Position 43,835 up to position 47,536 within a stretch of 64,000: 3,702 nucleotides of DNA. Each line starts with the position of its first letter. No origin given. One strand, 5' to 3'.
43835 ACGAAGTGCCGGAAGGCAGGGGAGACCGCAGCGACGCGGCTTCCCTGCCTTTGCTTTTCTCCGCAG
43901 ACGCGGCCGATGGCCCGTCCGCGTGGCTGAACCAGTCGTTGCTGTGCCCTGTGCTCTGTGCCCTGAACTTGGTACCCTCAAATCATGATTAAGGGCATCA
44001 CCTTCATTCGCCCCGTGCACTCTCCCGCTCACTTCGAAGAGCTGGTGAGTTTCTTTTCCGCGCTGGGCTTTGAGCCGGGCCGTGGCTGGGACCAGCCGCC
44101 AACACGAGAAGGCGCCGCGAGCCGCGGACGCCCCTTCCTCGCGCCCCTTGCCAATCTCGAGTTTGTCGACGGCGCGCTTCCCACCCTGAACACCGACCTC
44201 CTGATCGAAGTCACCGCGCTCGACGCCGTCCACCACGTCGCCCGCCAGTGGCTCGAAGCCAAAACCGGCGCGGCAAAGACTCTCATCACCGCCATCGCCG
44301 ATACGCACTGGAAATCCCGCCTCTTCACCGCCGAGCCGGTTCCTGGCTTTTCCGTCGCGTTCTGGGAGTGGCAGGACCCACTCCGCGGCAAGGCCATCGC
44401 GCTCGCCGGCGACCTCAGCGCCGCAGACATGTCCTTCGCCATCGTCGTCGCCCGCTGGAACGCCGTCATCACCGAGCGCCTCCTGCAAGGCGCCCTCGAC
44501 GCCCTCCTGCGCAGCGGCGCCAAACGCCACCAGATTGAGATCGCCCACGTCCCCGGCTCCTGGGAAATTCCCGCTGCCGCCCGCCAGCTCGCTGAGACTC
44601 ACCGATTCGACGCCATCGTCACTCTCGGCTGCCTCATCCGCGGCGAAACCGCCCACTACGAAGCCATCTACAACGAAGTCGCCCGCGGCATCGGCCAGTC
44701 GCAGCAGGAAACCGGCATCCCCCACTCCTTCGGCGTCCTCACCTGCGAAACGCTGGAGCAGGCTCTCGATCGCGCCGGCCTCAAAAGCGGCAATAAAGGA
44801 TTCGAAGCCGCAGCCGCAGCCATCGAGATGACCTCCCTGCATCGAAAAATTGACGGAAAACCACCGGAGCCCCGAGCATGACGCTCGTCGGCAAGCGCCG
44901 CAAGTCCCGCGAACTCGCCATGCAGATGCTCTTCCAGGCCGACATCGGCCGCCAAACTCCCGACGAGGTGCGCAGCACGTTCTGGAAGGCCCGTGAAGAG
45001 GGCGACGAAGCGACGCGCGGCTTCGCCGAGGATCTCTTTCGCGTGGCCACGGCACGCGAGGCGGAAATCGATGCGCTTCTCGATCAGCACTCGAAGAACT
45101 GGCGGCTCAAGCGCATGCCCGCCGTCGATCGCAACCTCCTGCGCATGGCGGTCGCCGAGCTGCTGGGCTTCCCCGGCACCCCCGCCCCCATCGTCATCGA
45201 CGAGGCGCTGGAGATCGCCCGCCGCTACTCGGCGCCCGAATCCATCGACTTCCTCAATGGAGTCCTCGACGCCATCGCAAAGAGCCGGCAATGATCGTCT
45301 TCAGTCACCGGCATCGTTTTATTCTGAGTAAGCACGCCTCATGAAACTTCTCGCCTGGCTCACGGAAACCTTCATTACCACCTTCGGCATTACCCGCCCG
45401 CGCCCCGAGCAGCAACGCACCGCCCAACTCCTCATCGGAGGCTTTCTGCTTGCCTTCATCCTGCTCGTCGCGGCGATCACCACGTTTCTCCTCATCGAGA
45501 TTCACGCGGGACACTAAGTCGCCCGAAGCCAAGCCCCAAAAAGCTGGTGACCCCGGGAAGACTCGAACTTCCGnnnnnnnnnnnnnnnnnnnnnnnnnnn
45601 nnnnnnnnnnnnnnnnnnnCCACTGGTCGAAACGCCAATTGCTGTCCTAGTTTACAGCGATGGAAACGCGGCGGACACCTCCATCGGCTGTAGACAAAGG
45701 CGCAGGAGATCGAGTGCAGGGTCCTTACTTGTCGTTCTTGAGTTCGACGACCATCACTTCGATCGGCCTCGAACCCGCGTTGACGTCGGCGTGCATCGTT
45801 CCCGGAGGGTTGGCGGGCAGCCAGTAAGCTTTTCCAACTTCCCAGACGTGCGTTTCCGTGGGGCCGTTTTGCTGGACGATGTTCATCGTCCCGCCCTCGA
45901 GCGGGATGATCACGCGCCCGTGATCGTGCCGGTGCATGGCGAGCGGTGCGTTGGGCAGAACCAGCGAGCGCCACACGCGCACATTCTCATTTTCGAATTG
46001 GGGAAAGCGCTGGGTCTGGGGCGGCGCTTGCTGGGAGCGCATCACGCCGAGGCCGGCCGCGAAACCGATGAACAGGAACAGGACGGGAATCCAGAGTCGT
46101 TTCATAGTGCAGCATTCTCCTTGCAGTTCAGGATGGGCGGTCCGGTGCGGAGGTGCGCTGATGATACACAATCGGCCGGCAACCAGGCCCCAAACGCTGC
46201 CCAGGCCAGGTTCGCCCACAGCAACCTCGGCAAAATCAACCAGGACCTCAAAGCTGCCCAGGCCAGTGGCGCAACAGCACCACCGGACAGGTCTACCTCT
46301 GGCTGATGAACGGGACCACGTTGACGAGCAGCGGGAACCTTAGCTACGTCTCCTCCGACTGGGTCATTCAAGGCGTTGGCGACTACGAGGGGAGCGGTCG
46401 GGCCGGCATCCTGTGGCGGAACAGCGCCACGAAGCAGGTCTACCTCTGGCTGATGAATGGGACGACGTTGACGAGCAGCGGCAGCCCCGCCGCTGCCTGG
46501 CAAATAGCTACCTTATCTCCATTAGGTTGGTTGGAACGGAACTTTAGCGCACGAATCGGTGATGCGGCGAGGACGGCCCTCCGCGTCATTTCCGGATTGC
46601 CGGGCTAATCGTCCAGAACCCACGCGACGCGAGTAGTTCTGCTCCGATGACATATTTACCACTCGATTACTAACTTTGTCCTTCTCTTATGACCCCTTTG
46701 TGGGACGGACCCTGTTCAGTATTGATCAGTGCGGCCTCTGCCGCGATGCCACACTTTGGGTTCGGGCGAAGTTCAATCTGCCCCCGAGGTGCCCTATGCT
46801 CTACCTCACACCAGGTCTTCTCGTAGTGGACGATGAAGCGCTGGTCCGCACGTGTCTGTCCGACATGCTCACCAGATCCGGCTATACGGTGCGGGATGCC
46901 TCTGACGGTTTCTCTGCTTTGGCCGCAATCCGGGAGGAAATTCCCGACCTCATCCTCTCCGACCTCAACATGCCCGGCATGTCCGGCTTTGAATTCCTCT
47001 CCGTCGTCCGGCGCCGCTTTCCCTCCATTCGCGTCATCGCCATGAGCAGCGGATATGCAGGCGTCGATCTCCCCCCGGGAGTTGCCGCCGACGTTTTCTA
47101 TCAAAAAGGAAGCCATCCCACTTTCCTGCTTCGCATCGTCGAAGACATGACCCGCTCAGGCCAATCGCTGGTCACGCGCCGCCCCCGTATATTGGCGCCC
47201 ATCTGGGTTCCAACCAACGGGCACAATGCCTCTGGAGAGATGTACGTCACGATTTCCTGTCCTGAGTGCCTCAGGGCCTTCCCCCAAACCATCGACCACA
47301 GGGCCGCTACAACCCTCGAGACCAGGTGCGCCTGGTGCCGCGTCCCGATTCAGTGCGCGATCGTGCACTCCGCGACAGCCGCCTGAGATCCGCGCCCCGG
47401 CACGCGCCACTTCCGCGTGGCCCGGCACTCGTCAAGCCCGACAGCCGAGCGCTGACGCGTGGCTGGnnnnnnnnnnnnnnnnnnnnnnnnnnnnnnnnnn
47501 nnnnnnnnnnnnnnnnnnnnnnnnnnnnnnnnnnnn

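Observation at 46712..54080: Three paralogous receiver/zinc-ribbon response regulators, two of them convergently paired with paralogous Crp/Fnr regulators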

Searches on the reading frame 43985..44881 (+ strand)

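Call 21: search_protein_families(library=pfam, proteins=[window:43985-44881:+], max_evalue=0.001)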
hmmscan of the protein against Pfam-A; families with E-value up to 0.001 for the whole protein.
window:43985-44881:+ (298 aa): 1 family
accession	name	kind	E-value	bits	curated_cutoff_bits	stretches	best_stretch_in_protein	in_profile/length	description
PF00885.24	DMRL_synthase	-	4.2e-53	179.4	26.7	1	149-286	2-138/139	6,7-dimethyl-8-ribityllumazine synthase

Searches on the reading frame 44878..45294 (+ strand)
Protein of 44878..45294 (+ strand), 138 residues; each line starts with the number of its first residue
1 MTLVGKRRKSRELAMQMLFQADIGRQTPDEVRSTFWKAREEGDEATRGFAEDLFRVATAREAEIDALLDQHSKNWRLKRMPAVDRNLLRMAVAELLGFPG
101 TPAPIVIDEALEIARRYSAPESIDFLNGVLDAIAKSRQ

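Call 21: search_protein_families(library=pfam, proteins=[window:44878-45294:+], max_evalue=0.001)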
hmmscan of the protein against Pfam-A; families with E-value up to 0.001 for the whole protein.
window:44878-45294:+ (138 aa): 1 family
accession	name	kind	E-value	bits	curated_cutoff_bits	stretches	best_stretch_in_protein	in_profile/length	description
PF01029.23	NusB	-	1.1e-32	113.7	23.1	1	8-135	1-133/133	NusB family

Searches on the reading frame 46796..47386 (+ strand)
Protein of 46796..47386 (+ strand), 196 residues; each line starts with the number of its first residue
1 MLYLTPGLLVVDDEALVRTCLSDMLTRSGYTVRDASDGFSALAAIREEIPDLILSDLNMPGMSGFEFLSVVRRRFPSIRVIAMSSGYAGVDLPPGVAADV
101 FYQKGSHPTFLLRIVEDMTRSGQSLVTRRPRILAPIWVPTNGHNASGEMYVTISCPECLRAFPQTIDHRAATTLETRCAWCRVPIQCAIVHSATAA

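Call 3: search_protein_families(library=pfam, proteins=[window:46796-47386:+], max_evalue=0.1)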
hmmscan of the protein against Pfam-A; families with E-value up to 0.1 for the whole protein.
window:46796-47386:+ (196 aa): 1 family
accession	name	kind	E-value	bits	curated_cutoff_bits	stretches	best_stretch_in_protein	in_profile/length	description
PF00072.30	Response_reg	-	1.3e-19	70.9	30.2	1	9-85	2-78/111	Response regulator receiver domain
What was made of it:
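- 46796..47386 (+): RR1: receiver (residues 1-120) plus zinc-ribbon module (residues 134-190 = 47195-47365); ends in SATAA. PF00072 hit (call 3).
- Checked: Receiver proteins: RR1 46796-47386(+), RR2 50641-51303(-) and RR3 52723-53427(+) each hit PF00072 (E 1e-18 to 1e-19, call 3).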

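Call 7: search_protein_families(library=ncbifam, proteins=[window:46796-47386:+], max_evalue=0.1)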
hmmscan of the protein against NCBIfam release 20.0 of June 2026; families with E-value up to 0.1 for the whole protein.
window:46796-47386:+ (196 aa): 97 families (the best 25 are shown)
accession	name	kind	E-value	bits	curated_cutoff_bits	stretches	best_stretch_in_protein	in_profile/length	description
TIGR01818.1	ntrC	equivalog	2.8e-16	59.3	558.6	1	9-85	2-78/463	nitrogen regulation protein NR(I)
NF007969.0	PRK10693.1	equivalog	2.7e-15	56.2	329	1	8-85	10-87/337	two-component system response regulator RssB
NF053512.1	nitric_RR_NosR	exception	4.3e-15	55.7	400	1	8-90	1-82/422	response regulator c-di-GMP phosphodiesterase, NosR family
NF008099.0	PRK10841.1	equivalog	1.4e-14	52.8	920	1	8-82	827-901/949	two-component system sensor histidine kinase RcsC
NF045505.1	RR_RssB_Pseudo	equivalog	7.4e-14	51.6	700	1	7-86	7-86/394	two-component system response regulator RssB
NF046022.1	RespRegCpdRBruc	equivalog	7.8e-14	51.7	180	1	9-118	5-113/120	cell cycle two-component system response regulator CpdR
NF051870.1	NAssimRespRegNtrX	equivalog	1.8e-13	50.2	600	1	8-91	4-88/452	nitrogen assimilation response regulator NtrX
NF046020.1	HisKinCckABruc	equivalog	2.9e-13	48.6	1000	1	8-89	752-834/868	cell cycle histidine kinase CckA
NF008176.1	PRK10923.1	equivalog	6.1e-13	48.2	620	1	9-106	7-98/469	nitrogen regulation protein NR(I)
NF041733.1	resp_reg_CseB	equivalog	6.7e-13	48.5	350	1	8-97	3-91/228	two-component system response regulator CseB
NF045944.1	ResRegRpaBCyano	equivalog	7.3e-13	48.4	330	1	9-81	1-72/229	response regulator transcription factor RpaB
NF008469.0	PRK11361.1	equivalog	7.6e-13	48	714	1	8-90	7-88/461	acetoacetate metabolism transcriptional regulator AtoC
NF007708.0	PRK10403.1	equivalog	1.2e-12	47.8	343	1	8-124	9-129/215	nitrate/nitrite response regulator protein NarP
NF007935.0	PRK10651.1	equivalog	3.5e-12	46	250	1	8-93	9-96/216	two-component system response regulator NarL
NF047793.1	ResRegPgtA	equivalog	6.4e-12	45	650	1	7-129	7-131/414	two-component system response regulator PgtA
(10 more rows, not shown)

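Call 59: find_encoding_contigs(protein=window:46796-47386:+, flank=3000, max_places=3)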
Protein window:46796-47386:+ (196 aa): 23 contigs read that carry it; 3 places shown.
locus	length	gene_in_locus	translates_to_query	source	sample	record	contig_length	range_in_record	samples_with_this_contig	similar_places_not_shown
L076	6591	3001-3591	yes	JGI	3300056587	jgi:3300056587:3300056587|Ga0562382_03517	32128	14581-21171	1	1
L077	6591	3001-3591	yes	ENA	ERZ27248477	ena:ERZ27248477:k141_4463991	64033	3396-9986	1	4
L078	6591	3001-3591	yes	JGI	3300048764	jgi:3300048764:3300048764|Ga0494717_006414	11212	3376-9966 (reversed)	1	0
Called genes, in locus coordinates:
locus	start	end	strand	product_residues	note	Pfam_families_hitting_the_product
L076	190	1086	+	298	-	PF00885:DMRL_synthase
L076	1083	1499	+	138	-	PF01029:NusB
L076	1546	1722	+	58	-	-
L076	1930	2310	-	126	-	-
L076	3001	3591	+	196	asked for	PF00072:Response_reg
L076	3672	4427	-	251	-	PF00027:cNMP_binding, PF13545:HTH_Crp_2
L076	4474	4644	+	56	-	-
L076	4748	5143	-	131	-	-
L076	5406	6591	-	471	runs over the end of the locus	PF01566:Nramp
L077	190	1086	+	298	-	PF00885:DMRL_synthase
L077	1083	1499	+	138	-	PF01029:NusB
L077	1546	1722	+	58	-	-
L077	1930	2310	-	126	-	-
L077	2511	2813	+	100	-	-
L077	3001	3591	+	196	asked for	PF00072:Response_reg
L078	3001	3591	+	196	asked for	PF00072:Response_reg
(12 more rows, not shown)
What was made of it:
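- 46796..47386 (+): Public gene calls give the same 196-aa product (call 59).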

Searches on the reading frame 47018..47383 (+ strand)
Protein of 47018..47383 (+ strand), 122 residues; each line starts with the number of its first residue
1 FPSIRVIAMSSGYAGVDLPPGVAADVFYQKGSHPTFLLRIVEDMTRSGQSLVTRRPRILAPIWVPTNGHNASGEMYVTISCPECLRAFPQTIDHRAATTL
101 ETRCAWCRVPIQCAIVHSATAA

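Call 9: find_homologous_proteins(query=A2, max_evalue=0.001)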
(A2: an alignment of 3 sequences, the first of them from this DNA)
Query A2 (3 sequences) (122 aa, profile of the alignment): 887 proteins with E <= 0.001 among 1026 candidates; the best 120 are listed.
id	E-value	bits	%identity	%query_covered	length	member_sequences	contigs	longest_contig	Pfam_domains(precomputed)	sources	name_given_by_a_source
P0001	9.9e-66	237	100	100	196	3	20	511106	PF00072.31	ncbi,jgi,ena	jgi:CheY-like chemotaxis protein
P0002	8.2e-63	227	64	98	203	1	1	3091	PF00072.31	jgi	jgi:CheY-like chemotaxis protein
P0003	1.6e-59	217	84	100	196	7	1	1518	PF00072.31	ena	-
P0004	2.2e-59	216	84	100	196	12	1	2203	PF00072.31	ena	-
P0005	2.4e-59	216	84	100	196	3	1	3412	PF00072.31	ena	-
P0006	1.0e-58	214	83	100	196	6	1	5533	PF00072.31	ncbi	-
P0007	2.4e-58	213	82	100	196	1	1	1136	PF00072.31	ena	-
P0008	2.5e-58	213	80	100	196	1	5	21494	PF00072.31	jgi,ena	jgi:CheY-like chemotaxis protein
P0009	9.2e-58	211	81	100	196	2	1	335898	PF00072.31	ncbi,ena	-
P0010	1.2e-57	211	62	97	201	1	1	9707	PF00072.31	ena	-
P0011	1.9e-57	210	84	100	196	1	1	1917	PF00072.31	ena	-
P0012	2.2e-57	210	82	100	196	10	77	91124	PF00072.31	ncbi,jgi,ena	jgi:CheY-like chemotaxis protein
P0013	5.5e-57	209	80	100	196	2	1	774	PF00072.31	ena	-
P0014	7.9e-57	208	81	100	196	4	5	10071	PF00072.31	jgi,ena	jgi:CheY-like chemotaxis protein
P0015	9.8e-57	208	49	99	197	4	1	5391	PF00072.31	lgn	-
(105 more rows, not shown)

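Call 14: find_related_loci(query=A3, collection=genome_contigs, flank=10000)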
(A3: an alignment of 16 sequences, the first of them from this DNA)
Query A3 (122 aa) in genome_contigs; peptide patterns used: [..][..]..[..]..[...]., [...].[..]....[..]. (x = any residue, [..] = any of these).
472 stretches matched a pattern; 276 encode a relative of the query (tblastn E <= 1e-3); the best 80 are kept; 75 distinct loci.
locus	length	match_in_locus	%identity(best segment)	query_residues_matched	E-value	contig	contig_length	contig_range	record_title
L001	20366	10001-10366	86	1-122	5e-69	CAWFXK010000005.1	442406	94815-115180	MAG: uncultured Acidobacteriaceae bacterium isolate MFD09286.bin.2.106 genome assembly, contig: contig_38028, whole geno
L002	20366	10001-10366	83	1-122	1e-68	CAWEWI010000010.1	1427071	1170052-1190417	MAG: uncultured Acidobacteriaceae bacterium isolate MFD03399.bin.1.133 genome assembly, contig: contig_5426, whole genom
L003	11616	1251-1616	84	1-122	4e-68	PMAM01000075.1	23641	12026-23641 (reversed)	MAG: Acidobacterium sp. isolate palsa_343 73.20120700_P2D.11_contig_2053, whole genome shotgun sequence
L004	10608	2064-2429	84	1-122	9e-67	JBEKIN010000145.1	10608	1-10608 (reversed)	MAG: Acidobacteriaceae bacterium isolate SPRUCE 300 SPRUCE_300_145, whole genome shotgun sequence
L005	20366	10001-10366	79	1-122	3e-66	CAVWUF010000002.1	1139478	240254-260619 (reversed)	MAG: uncultured Acidobacteriaceae bacterium isolate MFD01689.bin.1.40 genome assembly, contig: contig_22871, whole genom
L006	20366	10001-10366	77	1-122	1e-65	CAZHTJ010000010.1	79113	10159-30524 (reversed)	MAG TPA_asm: uncultured Acidobacterium sp. isolate binchicken_co3_235 genome assembly, contig: NODE_819_length_79113_cov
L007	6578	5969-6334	82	1-122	2e-65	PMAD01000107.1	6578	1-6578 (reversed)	MAG: Acidobacterium sp. isolate palsa_345 73.20120700_P2M.12_contig_3827, whole genome shotgun sequence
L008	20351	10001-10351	81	1-117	5e-65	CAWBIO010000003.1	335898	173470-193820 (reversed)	MAG: uncultured Acidobacteriaceae bacterium isolate MFD05580.bin.1.89 genome assembly, contig: contig_23839, whole genom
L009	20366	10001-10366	76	1-122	1e-63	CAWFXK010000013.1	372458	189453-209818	MAG: uncultured Acidobacteriaceae bacterium isolate MFD09286.bin.2.106 genome assembly, contig: contig_67020, whole geno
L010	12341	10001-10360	76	1-122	4e-60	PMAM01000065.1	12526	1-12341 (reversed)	MAG: Acidobacterium sp. isolate palsa_343 73.20120700_P2D.11_contig_765, whole genome shotgun sequence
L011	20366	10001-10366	72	1-122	7e-60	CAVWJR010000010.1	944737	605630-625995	MAG: uncultured Acidobacteriaceae bacterium isolate MFD05512.bin.1.241 genome assembly, contig: contig_3725, whole genom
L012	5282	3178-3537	69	1-120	2e-54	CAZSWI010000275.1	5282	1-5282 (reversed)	MAG TPA_asm: uncultured Acidobacterium sp. isolate binchicken_co3_218 genome assembly, contig: NODE_51421_length_5282_co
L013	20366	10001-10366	67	1-122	2e-54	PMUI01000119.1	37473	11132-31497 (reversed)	MAG: Acidobacterium sp. isolate palsa_139 73.20110700_P3D.15_contig_1158, whole genome shotgun sequence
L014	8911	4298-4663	68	1-122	4e-53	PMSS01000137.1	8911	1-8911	MAG: Acidobacterium sp. isolate palsa_123 73.20110700_P1M.6_contig_10646, whole genome shotgun sequence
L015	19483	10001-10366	84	1-122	2e-67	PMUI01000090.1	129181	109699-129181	MAG: Acidobacterium sp. isolate palsa_139 73.20110700_P3D.15_contig_142, whole genome shotgun sequence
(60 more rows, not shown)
